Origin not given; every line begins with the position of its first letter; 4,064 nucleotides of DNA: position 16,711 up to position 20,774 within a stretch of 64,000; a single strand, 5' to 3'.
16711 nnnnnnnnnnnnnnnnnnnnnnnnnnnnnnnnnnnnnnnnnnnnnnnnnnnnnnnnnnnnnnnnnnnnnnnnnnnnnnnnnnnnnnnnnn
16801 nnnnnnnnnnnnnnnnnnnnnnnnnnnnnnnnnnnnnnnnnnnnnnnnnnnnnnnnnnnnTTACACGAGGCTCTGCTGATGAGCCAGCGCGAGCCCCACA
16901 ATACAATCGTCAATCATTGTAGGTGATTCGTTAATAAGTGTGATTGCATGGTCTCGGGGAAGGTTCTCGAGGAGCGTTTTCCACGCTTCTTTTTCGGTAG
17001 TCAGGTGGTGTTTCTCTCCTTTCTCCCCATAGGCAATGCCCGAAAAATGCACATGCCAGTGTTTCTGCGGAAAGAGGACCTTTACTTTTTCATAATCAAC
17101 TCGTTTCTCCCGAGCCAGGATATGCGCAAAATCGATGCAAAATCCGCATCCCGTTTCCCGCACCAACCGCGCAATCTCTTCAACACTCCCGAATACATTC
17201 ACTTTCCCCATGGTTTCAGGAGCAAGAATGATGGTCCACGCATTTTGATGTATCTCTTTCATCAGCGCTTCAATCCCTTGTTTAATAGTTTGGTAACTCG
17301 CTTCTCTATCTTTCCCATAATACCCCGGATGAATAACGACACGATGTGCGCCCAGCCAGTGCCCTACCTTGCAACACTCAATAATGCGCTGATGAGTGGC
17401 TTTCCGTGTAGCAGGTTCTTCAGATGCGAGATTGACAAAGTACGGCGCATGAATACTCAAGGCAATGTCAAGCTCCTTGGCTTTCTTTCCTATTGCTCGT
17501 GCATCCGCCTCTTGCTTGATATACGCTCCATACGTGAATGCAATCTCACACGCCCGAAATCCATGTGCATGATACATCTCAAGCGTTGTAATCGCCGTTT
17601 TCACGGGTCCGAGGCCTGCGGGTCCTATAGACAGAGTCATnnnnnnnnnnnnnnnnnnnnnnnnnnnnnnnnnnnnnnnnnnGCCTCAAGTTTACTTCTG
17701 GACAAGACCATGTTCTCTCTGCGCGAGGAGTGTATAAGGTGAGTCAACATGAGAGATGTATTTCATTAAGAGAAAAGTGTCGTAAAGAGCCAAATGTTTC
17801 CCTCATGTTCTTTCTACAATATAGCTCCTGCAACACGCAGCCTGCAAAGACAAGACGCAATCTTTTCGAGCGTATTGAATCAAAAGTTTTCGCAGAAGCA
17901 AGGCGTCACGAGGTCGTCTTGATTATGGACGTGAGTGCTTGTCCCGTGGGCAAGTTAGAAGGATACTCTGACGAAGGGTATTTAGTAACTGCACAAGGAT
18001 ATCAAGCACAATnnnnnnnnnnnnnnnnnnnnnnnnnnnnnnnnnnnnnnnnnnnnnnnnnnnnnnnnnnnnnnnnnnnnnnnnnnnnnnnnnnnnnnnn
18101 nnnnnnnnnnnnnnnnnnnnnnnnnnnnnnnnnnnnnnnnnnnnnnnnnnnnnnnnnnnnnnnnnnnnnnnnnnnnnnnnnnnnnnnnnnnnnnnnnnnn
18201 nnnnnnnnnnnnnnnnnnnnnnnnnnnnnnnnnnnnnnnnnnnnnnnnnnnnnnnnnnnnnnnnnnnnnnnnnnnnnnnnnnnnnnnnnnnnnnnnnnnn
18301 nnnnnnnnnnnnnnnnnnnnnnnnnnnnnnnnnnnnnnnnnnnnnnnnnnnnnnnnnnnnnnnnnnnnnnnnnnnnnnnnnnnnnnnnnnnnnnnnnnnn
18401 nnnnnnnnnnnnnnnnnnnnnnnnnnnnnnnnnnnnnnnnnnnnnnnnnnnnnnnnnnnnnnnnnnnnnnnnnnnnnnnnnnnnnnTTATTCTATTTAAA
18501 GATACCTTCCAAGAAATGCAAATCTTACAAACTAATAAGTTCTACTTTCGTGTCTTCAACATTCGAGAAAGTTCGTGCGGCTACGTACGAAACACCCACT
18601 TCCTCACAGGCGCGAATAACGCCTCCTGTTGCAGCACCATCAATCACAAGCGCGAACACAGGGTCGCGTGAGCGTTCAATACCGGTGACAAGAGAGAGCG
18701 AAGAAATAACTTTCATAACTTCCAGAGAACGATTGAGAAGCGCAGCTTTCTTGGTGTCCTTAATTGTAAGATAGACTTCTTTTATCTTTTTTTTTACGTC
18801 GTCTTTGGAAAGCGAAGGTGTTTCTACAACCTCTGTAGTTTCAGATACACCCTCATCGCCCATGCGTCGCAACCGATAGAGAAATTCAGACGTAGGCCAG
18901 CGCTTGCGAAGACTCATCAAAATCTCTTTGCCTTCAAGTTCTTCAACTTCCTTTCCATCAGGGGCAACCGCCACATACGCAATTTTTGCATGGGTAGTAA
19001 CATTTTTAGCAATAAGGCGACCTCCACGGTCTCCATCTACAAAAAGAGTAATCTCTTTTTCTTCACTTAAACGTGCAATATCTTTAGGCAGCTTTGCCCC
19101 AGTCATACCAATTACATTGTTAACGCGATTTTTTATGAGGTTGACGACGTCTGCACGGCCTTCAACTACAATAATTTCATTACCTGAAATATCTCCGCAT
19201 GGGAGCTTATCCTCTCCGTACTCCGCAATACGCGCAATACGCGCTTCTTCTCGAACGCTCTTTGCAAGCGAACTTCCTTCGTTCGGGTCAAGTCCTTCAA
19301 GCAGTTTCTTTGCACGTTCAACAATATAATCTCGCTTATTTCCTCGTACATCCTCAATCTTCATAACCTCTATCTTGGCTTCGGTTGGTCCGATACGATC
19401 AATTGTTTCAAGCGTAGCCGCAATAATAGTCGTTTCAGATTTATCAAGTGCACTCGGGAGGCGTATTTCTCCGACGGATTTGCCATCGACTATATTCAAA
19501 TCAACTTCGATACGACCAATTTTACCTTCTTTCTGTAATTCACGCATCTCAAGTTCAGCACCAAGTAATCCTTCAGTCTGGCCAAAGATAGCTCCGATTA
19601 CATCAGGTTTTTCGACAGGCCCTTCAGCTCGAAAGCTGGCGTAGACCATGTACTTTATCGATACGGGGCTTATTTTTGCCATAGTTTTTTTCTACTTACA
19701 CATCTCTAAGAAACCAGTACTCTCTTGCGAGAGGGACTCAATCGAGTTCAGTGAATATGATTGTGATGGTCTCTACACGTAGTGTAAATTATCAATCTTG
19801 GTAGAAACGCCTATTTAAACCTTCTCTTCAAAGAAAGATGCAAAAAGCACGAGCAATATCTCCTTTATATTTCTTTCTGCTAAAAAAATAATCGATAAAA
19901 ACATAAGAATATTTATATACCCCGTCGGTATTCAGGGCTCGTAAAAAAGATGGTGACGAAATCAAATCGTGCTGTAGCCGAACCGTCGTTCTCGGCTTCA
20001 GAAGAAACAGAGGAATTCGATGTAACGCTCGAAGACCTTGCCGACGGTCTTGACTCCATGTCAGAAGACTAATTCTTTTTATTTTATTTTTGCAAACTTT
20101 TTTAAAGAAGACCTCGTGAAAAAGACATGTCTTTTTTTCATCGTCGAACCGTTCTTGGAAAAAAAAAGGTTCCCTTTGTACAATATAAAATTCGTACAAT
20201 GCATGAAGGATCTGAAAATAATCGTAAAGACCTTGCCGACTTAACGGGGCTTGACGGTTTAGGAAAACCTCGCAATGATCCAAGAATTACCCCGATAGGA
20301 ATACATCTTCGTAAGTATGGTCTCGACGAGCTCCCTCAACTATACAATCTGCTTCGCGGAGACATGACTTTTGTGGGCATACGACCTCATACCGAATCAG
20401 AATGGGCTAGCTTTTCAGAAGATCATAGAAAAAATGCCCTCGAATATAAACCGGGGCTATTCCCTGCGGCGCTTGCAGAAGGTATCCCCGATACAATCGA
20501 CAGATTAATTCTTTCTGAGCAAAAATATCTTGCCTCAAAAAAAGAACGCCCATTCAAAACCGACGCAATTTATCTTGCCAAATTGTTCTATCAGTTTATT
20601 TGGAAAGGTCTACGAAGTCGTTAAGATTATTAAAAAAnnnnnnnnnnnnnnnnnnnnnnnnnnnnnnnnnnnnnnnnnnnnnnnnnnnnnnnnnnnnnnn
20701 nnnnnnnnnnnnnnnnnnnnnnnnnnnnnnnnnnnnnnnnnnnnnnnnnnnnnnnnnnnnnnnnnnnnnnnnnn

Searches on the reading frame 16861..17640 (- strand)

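Call 86: search_protein_families(library=pfam, proteins=[window:16861-17640:-], max_evalue=0.001)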
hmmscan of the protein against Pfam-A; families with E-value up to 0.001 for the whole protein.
window:16861-17640:- (259 aa): 2 families
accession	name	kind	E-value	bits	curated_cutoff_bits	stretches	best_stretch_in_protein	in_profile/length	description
PF01261.30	AP_endonuc_2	-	2.4e-27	96.6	31.1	1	24-210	5-196/249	Xylose isomerase-like TIM barrel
PF03851.20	UvdE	-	1.3e-05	25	24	1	45-179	86-217/275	UV-endonuclease UvdE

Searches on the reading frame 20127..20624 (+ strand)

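Call 86: search_protein_families(library=pfam, proteins=[window:20127-20624:+], max_evalue=0.001)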
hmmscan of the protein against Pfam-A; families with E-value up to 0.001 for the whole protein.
window:20127-20624:+ (165 aa): 1 family
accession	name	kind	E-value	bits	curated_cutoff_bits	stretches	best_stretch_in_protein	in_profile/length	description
PF02397.22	Bac_transf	-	5.5e-26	91.6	27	1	3-120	35-141/179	Bacterial sugar transferase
